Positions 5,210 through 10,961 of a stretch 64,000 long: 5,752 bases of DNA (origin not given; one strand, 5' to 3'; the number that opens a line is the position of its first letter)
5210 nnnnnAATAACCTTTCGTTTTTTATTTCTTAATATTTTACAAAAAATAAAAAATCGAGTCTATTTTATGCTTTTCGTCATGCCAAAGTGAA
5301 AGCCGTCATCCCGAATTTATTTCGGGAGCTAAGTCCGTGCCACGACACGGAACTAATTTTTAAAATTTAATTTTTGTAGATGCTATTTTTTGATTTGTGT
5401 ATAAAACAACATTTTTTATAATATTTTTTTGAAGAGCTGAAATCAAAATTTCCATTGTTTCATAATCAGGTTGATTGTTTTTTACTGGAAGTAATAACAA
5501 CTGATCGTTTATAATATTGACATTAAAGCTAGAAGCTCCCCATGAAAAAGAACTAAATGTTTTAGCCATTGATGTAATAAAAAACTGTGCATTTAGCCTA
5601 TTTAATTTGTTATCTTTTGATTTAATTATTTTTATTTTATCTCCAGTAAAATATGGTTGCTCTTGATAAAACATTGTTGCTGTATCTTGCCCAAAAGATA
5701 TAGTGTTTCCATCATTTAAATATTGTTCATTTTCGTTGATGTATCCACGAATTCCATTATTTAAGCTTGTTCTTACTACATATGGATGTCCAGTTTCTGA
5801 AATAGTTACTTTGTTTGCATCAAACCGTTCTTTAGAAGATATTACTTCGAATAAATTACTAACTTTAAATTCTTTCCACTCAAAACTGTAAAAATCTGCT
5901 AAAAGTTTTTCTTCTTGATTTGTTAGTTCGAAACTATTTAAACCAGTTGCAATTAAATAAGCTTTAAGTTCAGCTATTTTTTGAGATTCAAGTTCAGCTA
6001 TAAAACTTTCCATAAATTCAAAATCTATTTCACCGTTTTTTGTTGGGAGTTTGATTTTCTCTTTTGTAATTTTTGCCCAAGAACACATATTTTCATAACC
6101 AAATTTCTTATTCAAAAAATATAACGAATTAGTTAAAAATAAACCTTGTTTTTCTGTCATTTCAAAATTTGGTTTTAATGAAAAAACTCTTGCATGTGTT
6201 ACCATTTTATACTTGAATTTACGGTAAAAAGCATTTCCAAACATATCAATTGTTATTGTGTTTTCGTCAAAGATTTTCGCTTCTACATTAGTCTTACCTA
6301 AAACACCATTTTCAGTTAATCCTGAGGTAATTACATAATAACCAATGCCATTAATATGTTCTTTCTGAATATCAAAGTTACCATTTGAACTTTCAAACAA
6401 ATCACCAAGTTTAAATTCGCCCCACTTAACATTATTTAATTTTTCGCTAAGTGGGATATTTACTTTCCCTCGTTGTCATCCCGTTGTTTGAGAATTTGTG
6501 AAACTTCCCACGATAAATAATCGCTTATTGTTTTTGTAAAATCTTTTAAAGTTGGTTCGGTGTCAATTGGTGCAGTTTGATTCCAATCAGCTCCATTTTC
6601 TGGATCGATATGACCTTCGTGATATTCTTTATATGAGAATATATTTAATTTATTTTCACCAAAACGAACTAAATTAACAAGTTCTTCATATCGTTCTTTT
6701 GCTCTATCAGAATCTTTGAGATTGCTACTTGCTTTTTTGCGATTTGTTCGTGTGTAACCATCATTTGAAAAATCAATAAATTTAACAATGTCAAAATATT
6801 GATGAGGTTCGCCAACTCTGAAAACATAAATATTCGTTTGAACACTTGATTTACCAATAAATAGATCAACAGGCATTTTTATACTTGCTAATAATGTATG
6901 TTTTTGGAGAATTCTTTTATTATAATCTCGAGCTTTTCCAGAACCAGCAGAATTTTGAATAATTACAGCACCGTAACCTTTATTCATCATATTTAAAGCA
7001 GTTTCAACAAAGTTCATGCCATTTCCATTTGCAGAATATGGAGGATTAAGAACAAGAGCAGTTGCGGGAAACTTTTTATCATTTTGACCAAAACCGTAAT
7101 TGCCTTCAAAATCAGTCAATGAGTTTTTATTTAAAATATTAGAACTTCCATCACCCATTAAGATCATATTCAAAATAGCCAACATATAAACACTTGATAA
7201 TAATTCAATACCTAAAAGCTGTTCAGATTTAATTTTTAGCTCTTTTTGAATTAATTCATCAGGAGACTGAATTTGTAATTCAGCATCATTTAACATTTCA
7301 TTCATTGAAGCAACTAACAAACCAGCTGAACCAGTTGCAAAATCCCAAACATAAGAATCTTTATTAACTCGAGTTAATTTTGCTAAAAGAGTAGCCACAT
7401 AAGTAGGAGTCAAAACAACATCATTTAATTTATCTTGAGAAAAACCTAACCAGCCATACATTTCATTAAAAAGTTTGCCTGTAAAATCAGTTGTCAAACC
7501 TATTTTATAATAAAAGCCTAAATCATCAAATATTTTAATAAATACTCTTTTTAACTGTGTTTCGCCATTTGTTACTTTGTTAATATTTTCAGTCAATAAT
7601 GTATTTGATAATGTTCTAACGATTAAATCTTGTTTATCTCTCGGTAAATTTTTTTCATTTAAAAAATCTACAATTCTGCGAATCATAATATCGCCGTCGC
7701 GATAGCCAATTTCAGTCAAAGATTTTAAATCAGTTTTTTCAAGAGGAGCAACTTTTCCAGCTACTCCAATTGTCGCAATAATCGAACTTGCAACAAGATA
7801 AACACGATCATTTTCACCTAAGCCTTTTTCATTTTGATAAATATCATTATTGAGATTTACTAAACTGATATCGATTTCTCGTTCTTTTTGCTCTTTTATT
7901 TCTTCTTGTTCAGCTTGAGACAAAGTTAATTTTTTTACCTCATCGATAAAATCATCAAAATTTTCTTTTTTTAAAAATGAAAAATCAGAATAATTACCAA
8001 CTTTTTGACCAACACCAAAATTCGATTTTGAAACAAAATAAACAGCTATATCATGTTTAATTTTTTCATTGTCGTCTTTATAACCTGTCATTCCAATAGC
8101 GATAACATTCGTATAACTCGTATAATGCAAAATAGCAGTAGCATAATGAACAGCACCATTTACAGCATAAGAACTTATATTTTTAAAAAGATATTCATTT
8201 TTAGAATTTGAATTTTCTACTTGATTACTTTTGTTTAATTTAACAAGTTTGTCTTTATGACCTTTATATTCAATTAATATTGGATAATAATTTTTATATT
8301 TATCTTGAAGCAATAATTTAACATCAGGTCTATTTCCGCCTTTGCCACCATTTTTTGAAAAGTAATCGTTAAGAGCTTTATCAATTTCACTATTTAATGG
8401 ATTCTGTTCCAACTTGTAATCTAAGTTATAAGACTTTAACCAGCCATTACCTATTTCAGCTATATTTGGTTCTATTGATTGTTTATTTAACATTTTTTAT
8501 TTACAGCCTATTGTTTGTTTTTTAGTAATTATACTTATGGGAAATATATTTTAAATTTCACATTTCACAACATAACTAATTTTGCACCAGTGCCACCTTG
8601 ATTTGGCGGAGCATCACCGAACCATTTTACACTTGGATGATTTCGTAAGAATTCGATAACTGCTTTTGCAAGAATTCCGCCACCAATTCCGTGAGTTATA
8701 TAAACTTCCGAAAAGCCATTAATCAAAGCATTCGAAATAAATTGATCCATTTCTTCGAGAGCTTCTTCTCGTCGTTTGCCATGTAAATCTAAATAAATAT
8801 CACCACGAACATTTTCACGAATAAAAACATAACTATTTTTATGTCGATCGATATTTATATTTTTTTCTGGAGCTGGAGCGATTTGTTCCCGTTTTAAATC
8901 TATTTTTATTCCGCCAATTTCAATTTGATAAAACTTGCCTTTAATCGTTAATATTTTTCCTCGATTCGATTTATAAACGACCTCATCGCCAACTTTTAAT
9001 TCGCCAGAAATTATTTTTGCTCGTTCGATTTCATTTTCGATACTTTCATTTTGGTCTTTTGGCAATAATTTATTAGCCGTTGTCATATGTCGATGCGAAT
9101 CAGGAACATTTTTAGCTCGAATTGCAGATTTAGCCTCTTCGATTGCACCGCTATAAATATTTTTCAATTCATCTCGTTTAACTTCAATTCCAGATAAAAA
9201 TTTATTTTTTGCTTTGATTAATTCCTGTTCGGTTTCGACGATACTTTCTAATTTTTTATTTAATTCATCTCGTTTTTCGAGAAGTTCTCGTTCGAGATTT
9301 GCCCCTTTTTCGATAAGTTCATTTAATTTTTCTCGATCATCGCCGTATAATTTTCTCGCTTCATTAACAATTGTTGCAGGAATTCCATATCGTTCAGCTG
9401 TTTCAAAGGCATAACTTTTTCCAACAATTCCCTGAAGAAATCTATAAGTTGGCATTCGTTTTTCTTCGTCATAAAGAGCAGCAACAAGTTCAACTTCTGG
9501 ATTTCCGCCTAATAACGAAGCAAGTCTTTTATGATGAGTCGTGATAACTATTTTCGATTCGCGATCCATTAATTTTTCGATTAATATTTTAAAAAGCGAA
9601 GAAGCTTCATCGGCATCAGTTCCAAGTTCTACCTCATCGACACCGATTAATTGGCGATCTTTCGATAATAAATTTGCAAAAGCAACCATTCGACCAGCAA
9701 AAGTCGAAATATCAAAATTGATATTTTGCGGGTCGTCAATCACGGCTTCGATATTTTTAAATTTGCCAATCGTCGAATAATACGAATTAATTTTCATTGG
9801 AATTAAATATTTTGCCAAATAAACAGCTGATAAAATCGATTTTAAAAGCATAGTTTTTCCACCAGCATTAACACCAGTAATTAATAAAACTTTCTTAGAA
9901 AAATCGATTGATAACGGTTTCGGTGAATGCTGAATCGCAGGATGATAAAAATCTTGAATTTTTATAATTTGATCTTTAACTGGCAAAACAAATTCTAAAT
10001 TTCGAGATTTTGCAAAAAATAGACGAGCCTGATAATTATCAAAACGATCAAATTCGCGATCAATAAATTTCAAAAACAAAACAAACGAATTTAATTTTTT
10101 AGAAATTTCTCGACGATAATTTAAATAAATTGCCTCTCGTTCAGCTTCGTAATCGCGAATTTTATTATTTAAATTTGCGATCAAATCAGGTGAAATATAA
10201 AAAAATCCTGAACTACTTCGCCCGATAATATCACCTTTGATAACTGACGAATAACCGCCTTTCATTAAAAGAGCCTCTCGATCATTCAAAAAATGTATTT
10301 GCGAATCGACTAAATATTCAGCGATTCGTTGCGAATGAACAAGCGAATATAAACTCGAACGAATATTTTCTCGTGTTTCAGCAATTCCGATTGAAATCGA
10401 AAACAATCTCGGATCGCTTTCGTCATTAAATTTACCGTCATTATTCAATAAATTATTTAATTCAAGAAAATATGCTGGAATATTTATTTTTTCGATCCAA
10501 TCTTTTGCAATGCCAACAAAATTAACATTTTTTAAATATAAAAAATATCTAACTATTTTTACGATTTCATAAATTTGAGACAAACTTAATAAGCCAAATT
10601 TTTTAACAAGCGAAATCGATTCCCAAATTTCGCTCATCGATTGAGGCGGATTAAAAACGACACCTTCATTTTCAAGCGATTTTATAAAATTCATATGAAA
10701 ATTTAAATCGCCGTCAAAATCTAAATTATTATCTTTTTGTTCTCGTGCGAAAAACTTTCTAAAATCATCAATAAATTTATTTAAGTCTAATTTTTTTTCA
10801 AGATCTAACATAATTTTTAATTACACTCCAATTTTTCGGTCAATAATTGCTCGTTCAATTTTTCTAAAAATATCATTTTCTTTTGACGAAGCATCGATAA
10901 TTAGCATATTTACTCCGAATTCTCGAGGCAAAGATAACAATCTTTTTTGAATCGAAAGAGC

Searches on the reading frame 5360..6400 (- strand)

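Call 7: search_protein_families(library=pfam, proteins=[window:5360-6400:-], max_evalue=0.01)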
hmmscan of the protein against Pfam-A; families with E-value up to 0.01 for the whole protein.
window:5360-6400:- (346 aa): 2 families
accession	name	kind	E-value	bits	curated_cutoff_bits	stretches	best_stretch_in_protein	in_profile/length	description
PF01420.25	Methylase_S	-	1.8e-35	123.1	22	2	1-146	12-167/168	Type I restriction modification DNA specificity domain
PF14080.11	DUF4261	-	0.00065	20.1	27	1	217-254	32-70/77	Domain of unknown function (DUF4261)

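Call 20: search_protein_families(library=padloc, proteins=[window:5360-6400:-], max_evalue=0.01)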
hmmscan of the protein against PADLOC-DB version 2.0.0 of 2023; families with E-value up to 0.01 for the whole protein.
window:5360-6400:- (346 aa): 4 families
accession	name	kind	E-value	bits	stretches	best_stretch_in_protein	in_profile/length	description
PDLC03593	Specificity_II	-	8.5e-77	256.7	1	1-343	21-390/405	Type II specificity subunit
PDLC03591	Specificity_II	-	4.1e-23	79.9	2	175-339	7-170/341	Type II specificity subunit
PDLC03594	Specificity_II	-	9e-06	23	1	182-301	6-124/322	Type II specificity subunit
PDLC03156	Specificity_I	-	0.0017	15.8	1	170-231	210-268/413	Type I specificity subunit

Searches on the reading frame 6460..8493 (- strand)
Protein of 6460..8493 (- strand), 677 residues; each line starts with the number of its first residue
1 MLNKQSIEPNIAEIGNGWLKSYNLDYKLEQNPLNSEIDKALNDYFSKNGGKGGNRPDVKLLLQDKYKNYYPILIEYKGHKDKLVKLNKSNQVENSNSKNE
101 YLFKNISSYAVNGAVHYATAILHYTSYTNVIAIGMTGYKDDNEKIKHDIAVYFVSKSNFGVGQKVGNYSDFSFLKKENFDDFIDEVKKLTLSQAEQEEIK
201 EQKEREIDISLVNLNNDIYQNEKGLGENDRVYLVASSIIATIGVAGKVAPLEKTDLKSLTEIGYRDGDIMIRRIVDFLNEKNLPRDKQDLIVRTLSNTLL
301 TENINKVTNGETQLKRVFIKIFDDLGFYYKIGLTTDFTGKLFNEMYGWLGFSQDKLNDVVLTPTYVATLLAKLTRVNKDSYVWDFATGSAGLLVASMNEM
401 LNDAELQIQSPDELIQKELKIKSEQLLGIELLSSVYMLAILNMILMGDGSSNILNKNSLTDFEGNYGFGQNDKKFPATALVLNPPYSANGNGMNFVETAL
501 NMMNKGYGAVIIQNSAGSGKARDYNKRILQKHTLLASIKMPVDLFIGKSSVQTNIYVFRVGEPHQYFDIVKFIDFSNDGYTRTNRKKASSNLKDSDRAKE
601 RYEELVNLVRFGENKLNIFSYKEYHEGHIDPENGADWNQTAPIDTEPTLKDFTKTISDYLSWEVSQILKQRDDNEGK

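Call 7: search_protein_families(library=pfam, proteins=[window:6460-8493:-], max_evalue=0.01)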
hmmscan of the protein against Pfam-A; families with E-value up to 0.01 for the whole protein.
window:6460-8493:- (677 aa): 3 families
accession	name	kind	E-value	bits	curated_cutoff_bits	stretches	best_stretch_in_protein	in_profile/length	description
PF02384.22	N6_Mtase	-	3.4e-18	66.5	20.4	1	359-598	27-266/311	N-6 DNA Methylase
PF08774.17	VRR_NUC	-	2.4e-05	24.8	23.8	1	27-85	33-93/116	VRR-NUC domain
PF20473.4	MmeI_Mtase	-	0.0076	15.9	27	0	371-447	12-86/259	MmeI, DNA-methyltransferase domain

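Call 20: search_protein_families(library=padloc, proteins=[window:6460-8493:-], max_evalue=0.01)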
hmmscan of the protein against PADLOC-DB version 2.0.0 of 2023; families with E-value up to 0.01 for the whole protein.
window:6460-8493:- (677 aa): 11 families
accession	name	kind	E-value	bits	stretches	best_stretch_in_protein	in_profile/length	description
PDLC03616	REase_MTase_IIG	-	1.3e-235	782.2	1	5-670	5-716/721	Type IIG restriction enzyme-methyltransferase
PDLC03602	REase_MTase_IIG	-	3e-39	133.2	1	71-609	62-568/637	Type IIG restriction enzyme-methyltransferase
PDLC03608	REase_MTase_IIG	-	1.1e-26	91.5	1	352-597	306-547/614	Type IIG restriction enzyme-methyltransferase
PDLC03021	MTase_I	-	7.8e-22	75.7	1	295-602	107-415/491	Type I methyltransferase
PDLC04134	mad2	-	4.3e-10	37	1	333-591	249-471/492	mads_2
PDLC03619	REase_MTase_IIG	-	1.3e-08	32.7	1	436-567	2-139/274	Type IIG restriction enzyme-methyltransferase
PDLC03025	MTase_I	-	4.9e-08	30.1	1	298-563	107-374/569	Type I methyltransferase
PDLC03026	MTase_I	-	8.6e-08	29.7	1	320-559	108-354/487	Type I methyltransferase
PDLC03028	MTase_I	-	1.5e-05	21.2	1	358-446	897-982/1236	Type I methyltransferase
PDLC03218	MTase_II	-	0.00018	18.2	0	377-467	284-366/532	Type II methyltransferase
PDLC03317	MTase_II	-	0.00034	17.1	1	375-488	324-437/831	Type II methyltransferase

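Call 79: find_encoding_contigs(protein=window:6460-8493:-, flank=10000, max_places=4)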
Protein window:6460-8493:- (677 aa): 1 contig read that carries it; 1 place shown.
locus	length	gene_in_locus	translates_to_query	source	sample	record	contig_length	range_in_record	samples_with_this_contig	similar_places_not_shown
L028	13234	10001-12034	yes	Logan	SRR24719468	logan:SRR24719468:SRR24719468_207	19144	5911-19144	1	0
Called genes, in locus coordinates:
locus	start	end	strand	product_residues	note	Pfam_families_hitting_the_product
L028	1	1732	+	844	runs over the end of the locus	PF02190:LON_substr_bdg, PF07724:AAA_2 (faint), PF00004:AAA, PF07728:AAA_5 (weak), PF22667:Lon_lid, PF05362:Lon_C, PF13541:ChlI (weak)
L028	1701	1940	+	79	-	-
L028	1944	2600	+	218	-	-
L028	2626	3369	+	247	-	PF04191:PEMT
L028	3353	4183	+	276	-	PF00288:GHMP_kinases_N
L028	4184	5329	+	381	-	-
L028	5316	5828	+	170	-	PF08645:PNK3P, PF13419:HAD_2, PF00702:Hydrolase (weak), PF13242:Hydrolase_like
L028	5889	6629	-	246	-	-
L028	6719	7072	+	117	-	-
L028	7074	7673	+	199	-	PF02223:Thymidylate_kin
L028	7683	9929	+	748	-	PF00488:MutS_V, PF01713:Smr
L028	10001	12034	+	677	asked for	PF08774:VRR_NUC (faint), PF02384:N6_Mtase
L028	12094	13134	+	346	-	PF01420:Methylase_S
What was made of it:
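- A short-read assembly of the same sample breaks at the array (call 79). A Logan short-read assembly of SRR24719468 ends about 100 nt after the S gene, exactly where the array starts (call 79).
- Tried and rejected: A look-up with the R-M gene returned a Logan contig that stops at the array (call 79).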

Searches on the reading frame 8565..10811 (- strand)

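Call 7: search_protein_families(library=pfam, proteins=[window:8565-10811:-], max_evalue=0.01)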
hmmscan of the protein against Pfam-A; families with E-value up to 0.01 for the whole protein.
window:8565-10811:- (748 aa): 3 families
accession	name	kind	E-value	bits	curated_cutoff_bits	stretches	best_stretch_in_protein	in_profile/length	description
PF01713.27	Smr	-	5.1e-23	81.4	25.7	1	674-748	1-76/77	Smr domain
PF00488.27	MutS_V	-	1.9e-15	57.8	30.2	1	310-488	2-183/188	MutS domain V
PF20297.4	MSSS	-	0.0018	18.3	26.8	1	607-643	1-41/42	MutS2 and Smr-associated SH3 domain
